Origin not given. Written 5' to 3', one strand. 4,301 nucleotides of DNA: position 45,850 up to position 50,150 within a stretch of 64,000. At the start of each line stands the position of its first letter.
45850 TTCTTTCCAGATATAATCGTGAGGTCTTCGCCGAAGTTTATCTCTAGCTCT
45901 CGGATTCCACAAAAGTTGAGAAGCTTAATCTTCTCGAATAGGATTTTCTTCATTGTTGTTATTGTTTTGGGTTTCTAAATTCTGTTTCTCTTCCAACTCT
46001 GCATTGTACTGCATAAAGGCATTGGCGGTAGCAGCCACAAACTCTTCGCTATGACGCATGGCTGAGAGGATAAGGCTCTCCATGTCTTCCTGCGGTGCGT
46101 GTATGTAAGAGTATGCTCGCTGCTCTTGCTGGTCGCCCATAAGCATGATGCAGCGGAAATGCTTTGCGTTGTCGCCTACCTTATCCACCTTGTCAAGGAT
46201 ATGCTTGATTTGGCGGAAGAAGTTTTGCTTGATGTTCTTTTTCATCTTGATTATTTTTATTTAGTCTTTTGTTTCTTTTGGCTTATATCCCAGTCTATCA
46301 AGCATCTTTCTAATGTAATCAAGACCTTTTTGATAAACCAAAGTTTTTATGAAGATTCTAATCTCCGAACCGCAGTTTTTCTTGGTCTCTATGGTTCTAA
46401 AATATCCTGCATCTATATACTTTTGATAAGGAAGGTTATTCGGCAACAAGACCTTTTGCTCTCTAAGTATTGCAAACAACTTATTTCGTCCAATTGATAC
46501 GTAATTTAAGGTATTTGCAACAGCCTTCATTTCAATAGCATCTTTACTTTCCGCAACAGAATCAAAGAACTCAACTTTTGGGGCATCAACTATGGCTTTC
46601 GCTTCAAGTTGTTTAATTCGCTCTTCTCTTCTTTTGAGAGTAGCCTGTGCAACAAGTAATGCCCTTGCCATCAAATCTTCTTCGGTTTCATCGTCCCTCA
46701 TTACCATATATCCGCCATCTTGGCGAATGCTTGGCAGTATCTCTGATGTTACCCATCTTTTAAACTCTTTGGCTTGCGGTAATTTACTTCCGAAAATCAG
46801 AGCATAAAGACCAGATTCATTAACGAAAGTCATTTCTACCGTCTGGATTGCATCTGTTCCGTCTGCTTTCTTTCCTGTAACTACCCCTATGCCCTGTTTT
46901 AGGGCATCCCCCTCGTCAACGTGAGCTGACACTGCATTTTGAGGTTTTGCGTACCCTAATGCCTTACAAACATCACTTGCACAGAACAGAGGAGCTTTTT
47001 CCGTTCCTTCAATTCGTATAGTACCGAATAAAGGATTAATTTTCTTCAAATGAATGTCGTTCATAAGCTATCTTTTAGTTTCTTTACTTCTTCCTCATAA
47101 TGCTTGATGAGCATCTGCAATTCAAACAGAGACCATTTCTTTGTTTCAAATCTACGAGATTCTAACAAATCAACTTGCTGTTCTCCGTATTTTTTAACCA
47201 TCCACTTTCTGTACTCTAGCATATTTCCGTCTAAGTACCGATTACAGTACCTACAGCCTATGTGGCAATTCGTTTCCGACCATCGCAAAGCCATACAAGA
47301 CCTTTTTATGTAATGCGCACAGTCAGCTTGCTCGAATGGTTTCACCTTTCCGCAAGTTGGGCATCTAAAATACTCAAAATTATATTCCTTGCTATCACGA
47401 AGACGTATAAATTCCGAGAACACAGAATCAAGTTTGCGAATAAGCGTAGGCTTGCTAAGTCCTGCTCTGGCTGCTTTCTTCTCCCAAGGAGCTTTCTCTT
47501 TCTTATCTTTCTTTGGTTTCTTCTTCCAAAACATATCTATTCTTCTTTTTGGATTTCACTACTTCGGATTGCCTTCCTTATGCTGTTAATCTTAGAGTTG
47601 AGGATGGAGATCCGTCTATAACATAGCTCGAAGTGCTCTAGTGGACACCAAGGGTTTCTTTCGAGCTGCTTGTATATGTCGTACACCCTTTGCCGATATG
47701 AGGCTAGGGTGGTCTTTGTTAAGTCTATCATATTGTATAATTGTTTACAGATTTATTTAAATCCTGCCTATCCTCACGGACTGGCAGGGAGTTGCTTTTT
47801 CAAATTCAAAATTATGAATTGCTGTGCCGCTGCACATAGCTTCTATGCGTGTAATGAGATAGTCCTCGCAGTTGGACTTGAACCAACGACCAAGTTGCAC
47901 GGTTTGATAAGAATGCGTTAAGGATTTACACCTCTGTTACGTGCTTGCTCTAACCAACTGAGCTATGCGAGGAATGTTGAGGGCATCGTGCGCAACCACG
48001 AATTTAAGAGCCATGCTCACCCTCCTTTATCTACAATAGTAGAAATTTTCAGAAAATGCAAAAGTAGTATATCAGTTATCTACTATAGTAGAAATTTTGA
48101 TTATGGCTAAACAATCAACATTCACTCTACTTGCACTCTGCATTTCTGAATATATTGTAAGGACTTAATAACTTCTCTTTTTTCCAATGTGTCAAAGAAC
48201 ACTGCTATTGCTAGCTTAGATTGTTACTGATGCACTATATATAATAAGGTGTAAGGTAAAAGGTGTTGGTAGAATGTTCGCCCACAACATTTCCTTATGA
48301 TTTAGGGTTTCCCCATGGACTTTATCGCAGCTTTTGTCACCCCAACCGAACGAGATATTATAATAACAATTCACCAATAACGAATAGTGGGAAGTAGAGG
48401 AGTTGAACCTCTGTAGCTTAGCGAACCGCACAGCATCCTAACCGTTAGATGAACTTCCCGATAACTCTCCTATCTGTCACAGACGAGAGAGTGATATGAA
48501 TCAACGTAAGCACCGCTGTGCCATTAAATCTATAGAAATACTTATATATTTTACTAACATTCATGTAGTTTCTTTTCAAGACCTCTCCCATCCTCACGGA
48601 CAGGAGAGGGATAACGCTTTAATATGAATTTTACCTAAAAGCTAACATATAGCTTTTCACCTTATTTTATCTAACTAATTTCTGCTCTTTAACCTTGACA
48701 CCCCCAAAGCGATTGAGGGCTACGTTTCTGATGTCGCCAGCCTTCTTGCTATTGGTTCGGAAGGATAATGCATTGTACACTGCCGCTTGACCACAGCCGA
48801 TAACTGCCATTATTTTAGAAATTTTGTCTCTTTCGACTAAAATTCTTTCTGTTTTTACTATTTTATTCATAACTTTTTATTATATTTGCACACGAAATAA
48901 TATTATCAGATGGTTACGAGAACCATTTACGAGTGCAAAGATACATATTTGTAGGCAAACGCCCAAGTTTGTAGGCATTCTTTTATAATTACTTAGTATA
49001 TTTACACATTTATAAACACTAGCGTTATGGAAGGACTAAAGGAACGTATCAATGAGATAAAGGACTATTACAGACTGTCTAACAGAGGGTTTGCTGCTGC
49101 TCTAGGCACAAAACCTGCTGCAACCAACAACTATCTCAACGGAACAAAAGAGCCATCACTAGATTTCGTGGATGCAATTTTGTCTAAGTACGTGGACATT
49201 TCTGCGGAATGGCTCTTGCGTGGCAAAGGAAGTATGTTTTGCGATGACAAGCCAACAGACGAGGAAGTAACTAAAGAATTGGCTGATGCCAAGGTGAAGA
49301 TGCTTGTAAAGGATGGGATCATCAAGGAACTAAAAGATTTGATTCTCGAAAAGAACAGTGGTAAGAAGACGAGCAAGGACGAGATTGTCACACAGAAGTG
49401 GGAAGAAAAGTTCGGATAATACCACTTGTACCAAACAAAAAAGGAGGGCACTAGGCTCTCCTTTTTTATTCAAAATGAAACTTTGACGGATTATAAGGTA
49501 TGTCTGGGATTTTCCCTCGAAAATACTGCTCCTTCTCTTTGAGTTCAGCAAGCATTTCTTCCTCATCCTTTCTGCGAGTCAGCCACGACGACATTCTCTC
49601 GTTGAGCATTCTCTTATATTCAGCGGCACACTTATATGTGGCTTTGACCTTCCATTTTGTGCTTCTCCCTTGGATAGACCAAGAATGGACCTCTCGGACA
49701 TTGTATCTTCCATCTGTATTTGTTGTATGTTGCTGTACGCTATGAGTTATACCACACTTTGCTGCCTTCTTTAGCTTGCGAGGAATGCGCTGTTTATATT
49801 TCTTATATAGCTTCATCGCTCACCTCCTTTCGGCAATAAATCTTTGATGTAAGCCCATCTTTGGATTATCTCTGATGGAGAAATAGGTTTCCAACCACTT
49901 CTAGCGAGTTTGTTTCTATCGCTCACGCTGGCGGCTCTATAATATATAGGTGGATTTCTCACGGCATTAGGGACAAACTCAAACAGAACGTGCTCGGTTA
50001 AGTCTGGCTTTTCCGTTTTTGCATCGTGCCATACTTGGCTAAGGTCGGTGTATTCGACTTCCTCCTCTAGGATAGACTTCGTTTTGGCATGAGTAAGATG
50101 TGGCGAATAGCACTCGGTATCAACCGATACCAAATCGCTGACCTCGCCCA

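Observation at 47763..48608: Two hairpins with near-identical 14-nt loops but different, covarying 7-bp stems in the early-operon leader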

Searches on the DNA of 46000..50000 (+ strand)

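Call 9: search_dna_similar(query=window:46000-50000:+, collection=phages, mode=distant)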
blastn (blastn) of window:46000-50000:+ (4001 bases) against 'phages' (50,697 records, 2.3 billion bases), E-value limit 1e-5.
Records with a match: 50; places in all: 50; records where one place covers at least 80% of the query: 0.
Best place of each record, by identity: 80-90% 2; 60-80% 48.
By first word of the organism name: Streptococcus 42; Clostridium 3; Bacteriophage 2; Bacteroides 1; Oceanotoga 1; Psychrobacillus 1.
By host as written in the record: Streptococcus oralis 3; Clostridium botulinum type C strain C-Stockholm 2; Streptococcus mitis SF100 2; Streptococcus pneumoniae 10B00617 2; Streptococcus pneumoniae 2; - 2; Clostridium botulinum D str. 1873 1; Bacteroides ovatus BSC649 1; and 35 more.
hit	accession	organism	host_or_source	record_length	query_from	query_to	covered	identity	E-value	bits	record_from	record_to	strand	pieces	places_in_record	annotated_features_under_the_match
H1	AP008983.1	Clostridium phage c-st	Clostridium botulinum type C strain ...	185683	308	582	7%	68.1%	4e-13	85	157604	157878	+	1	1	putative antirepressor protein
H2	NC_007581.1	Clostridium phage c-st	Clostridium botulinum type C strain ...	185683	308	582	7%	68.1%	4e-13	85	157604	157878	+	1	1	transcriptional regulator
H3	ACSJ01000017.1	Clostridium phage D-1873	Clostridium botulinum D str. 1873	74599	308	582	7%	67.7%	5e-12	81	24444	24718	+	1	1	gp72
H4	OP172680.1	Bacteroides phage BK649P1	Bacteroides ovatus BSC649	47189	386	582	5%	68.8%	3e-8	69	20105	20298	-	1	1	hypothetical protein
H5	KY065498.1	Streptococcus phage IPP62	Streptococcus pneumoniae 48/6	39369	713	838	3%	71.4%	1e-7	66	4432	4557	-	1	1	hypothetical protein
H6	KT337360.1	Streptococcus phage phiARI0578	Streptococcus pneumoniae 09B10380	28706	707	822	3%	75.0%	2e-11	80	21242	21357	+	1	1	Bro-N domain protein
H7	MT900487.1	Streptococcus phage 23TH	Streptococcus infantis 23TH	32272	707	822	3%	75.0%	2e-11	80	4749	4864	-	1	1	antirepressor protein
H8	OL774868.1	Streptococcus phage OlisA1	Streptococcus oralis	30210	707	822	3%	75.0%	2e-11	80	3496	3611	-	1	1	repressor protein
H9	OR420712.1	Oceanotoga phage vB_OteS-UFV02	Oceanotoga teriensis UFV_LIMV02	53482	706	824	3%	72.5%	5e-6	62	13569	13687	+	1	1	antirepressor protein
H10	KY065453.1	Streptococcus phage IPP11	Streptococcus pneumoniae 9N/2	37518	707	822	3%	74.1%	2e-10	75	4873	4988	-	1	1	hypothetical protein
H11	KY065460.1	Streptococcus phage IPP19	Streptococcus pneumoniae Sp07-2838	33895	707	822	3%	74.1%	2e-10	75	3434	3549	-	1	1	hypothetical protein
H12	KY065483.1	Streptococcus phage IPP43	Streptococcus pneumoniae 44/3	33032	707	822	3%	74.1%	2e-10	75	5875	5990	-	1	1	hypothetical protein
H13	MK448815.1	Streptococcus phage Javan585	Streptococcus suis S95N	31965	722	838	3%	72.7%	3e-8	68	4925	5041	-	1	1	antirepressor protein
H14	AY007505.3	Streptococcus phage SM1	Streptococcus mitis SF100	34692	707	822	3%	73.3%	9e-9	71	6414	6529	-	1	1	15: gp15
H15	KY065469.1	Streptococcus phage IPP28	Streptococcus pneumoniae GA41317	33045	707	822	3%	73.3%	9e-9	71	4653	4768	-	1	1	hypothetical protein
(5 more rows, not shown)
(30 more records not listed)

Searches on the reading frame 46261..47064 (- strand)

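Call 11: search_protein_families(library=pfam, proteins=[window:46261-47064:-], max_evalue=0.01)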
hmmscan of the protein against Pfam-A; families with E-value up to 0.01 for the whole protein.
window:46261-47064:- (267 aa): 2 families
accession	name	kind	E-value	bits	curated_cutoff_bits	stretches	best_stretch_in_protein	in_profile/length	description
PF03374.19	ANT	-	3.8e-25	88.8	25.3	1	154-255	1-105/108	Phage antirepressor protein KilAC domain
PF02498.22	Bro-N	-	7.6e-24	84.6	25.6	1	16-111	2-96/96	BRO family, N-terminal domain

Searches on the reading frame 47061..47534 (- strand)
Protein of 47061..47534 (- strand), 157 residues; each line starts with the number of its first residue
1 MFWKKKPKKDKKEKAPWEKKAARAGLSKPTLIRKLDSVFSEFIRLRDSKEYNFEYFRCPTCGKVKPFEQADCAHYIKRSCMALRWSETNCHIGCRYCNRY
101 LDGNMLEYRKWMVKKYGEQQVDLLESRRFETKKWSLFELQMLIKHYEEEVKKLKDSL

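Call 11: search_protein_families(library=pfam, proteins=[window:47061-47534:-], max_evalue=0.01)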
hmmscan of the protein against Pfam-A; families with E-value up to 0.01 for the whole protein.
window:47061-47534:- (157 aa): 1 family
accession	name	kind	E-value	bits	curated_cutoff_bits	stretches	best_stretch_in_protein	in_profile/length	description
PF05766.18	NinG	-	1.2e-24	87.6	25.4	1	4-154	49-191/193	Bacteriophage Lambda NinG protein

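Call 44: find_related_loci(query=window:47061-47534:-, collection=viral_contigs, flank=4000)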
Query window:47061-47534:- (157 aa) in viral_contigs; peptide patterns used: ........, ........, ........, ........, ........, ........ (x = any residue, [..] = any of these).
178 stretches matched a pattern; 166 encode a relative of the query (tblastn E <= 1e-3); the best 80 are kept; 80 distinct loci.
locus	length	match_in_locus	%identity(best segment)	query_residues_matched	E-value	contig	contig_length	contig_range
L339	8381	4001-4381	53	28-156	2e-43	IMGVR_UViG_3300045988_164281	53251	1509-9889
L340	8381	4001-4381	53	28-156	1e-42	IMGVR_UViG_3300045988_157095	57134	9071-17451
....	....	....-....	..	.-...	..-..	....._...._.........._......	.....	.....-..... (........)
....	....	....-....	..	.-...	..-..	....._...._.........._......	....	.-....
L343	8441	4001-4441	45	2-153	3e-42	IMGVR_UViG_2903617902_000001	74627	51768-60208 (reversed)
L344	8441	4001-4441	45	2-153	3e-42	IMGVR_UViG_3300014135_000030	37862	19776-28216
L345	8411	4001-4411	50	16-154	8e-42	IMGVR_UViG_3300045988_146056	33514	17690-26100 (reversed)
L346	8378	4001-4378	56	28-153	8e-42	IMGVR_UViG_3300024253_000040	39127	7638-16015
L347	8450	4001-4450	51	1-154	9e-42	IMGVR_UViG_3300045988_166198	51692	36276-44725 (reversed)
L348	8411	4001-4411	50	16-154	8e-42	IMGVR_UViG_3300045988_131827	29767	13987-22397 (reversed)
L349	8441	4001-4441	44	2-153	5e-42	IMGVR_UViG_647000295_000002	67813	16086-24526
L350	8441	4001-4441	44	2-153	5e-42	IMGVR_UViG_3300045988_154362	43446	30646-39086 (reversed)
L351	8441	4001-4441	45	2-153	1e-41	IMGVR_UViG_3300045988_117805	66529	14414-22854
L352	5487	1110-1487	55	28-153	4e-41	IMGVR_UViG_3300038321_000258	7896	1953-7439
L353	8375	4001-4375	53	28-154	1e-39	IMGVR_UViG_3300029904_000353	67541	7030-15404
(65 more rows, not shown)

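Call 74: search_protein_families(library=phrogs, proteins=[window:47061-47534:-], max_evalue=0.001)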
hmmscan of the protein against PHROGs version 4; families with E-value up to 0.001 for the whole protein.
window:47061-47534:- (157 aa): 3 families
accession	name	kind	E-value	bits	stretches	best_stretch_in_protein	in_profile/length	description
phrog_5034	-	DNA, RNA and nucleotide metabolism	1.4e-39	136.4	1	27-155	10-132/138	NinG/ Rap DNA junction specific endonuclease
phrog_171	-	DNA, RNA and nucleotide metabolism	2.8e-29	104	1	5-156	81-224/452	NinG/ Rap DNA junction specific endonuclease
phrog_4916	-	unknown function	4e-06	27.5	1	94-156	5-66/71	-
